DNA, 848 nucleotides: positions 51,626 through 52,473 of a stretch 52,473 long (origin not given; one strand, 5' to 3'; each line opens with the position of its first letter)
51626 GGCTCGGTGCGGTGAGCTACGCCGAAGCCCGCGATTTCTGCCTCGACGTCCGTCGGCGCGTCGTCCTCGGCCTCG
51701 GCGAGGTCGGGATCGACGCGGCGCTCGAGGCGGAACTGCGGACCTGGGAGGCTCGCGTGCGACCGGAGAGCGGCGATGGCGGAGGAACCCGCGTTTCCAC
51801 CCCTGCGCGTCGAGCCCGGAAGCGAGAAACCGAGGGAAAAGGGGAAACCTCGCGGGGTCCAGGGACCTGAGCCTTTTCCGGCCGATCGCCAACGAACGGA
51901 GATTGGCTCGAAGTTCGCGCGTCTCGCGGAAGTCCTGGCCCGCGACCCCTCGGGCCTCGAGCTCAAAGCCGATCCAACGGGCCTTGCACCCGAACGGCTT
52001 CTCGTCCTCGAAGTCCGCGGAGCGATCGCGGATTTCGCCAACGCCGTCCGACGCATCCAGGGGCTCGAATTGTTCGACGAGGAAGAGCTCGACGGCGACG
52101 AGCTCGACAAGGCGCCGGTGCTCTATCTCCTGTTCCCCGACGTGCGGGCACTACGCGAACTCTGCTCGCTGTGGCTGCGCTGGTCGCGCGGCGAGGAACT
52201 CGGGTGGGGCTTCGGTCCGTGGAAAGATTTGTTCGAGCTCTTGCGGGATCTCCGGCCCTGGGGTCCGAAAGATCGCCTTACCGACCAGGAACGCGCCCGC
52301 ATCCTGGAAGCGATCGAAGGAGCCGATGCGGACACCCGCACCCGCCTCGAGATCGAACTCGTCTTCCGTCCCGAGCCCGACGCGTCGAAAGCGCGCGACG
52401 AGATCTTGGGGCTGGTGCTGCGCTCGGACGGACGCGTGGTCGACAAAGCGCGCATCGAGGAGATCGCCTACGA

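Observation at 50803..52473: Classical AAA+ ATPase plus an overlapping unknown gene running off the window, next to the MacAB and arsenic accessory region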

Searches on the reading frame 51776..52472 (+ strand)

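Call 4: search_protein_families(library=pfam, proteins=[window:51776-52472:+], max_evalue=0.1)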
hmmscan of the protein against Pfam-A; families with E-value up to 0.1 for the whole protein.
window:51776-52472:+ (232 aa): 0 families

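Call 5: search_protein_families(library=padloc, proteins=[window:51776-52472:+], max_evalue=0.1)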
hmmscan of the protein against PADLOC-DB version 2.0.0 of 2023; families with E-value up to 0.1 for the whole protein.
window:51776-52472:+ (232 aa): 2 families
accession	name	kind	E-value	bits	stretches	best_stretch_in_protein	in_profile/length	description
PDLC04233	IetS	-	2.3e-56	189.4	1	7-232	4-240/855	-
PDLC04234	IetS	-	4.7e-55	185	1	8-232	5-242/656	-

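Call 46: predict_structure(alignment_id=A2)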
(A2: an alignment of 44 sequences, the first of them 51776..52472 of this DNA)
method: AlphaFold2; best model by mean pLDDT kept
length: 232 residues; sequences in the alignment: 44
mean_pLDDT: 87.6   pTM: 0.73
mean pLDDT of the five models: 87.6, 86.5, 82.5, 81.4, 81.1
residues with pLDDT >= 90: 119; 70-90: 98; 50-70: 11; < 50: 4
segments of 3 or more residues with pLDDT < 50: 230-232
pLDDT, mean of each block of 10 residues (from residue 1): 70 75 83 95 95 95 89 92 92 94 88 92 96 97 96 96 84 87 86 76 78 91 77 42
secondary structure, 60 per line:
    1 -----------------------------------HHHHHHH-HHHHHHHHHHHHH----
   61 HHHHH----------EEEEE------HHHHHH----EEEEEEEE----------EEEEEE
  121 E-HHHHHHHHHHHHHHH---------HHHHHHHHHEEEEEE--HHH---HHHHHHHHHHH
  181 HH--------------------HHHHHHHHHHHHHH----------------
elements in order: H36-42 H44-56 H61-65 E76-80 H87-92 E97-104 E115-121 H123-137 H147-155 E156-161 H170-182 H203-216

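Call 54: fold_search(model_id=the predicted structure, library=pdb)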
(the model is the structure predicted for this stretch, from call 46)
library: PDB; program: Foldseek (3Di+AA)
matches with E <= 10: 1459; with E <= 0.001: 0
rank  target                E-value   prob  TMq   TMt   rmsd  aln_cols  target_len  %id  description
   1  2wvf_B                1.0e-02  0.63  0.22  0.32  16.4       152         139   12  Structural and mechanistic insights into Helicobacter pylori NikR function (released 2010-01-19)
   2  2ca9_B                1.2e-02  0.63  0.22  0.32  10.9       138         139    9  apo-NIKR from helicobacter pylori in closed trans-conformation (released 2006-07-17)
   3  2wvb_B                1.3e-02  0.66  0.23  0.33  16.6       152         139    9  Structural and mechanistic insights into Helicobacter pylori NikR function (released 2010-01-19)
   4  2wvc_B                1.7e-02  0.54  0.22  0.33  15.9       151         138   12  Structural and mechanistic insights into Helicobacter pylori NikR function (released 2010-01-19)
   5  7lrq_A                1.8e-02  0.23  0.20  0.20  19.7       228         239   13  Crystal structure of human SFPQ/NONO heterodimer, conserved DBHS region (released 2021-05-12)
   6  2wvd_D                1.9e-02  0.69  0.23  0.33  10.1       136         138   12  Structural and mechanistic insights into Helicobacter pylori NikR function (released 2010-01-19)
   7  2wve_B                1.9e-02  0.54  0.20  0.30  16.6       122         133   11  Structural and mechanistic insights into Helicobacter pylori NikR function (released 2010-01-19)
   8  7pu5_H                2.0e-02  0.21  0.19  0.18  19.7       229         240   13  Structure of SFPQ-NONO complex (released 2022-03-16)
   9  3kg1_A                2.5e-02  0.72  0.24  0.44   6.3       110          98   17  Crystal structure of SnoaB, a cofactor-independent oxygenase from Streptomyces nogalater, mutant N63A (released 2010-01-26)
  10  2wvd_B                2.5e-02  0.51  0.23  0.34  15.8       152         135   11  Structural and mechanistic insights into Helicobacter pylori NikR function (released 2010-01-19)
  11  2wvc_A                2.6e-02  0.28  0.19  0.27  14.2       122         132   13  Structural and mechanistic insights into Helicobacter pylori NikR function (released 2010-01-19)
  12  3lgh_A                2.8e-02  0.60  0.22  0.34   9.8       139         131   13  Crystal structure of NikR from Helicobacter pylori with variable Ni site coordination (released 2010-09-15)
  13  2wvb_A                2.8e-02  0.38  0.22  0.32  13.4       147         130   12  Structural and mechanistic insights into Helicobacter pylori NikR function (released 2010-01-19)
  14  4rbv_G                3.0e-02  0.94  0.25  0.55   6.3       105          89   17  PduA K26A S40GSG mutant, from Salmonella enterica serovar Typhimurium LT2 (released 2015-02-18)
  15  7b9v_C                3.1e-02  0.38  0.20  0.06  14.9       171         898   13  Yeast C complex spliceosome at 2.8 Angstrom resolution with Prp18/Slu7 bound (released 2021-03-10)
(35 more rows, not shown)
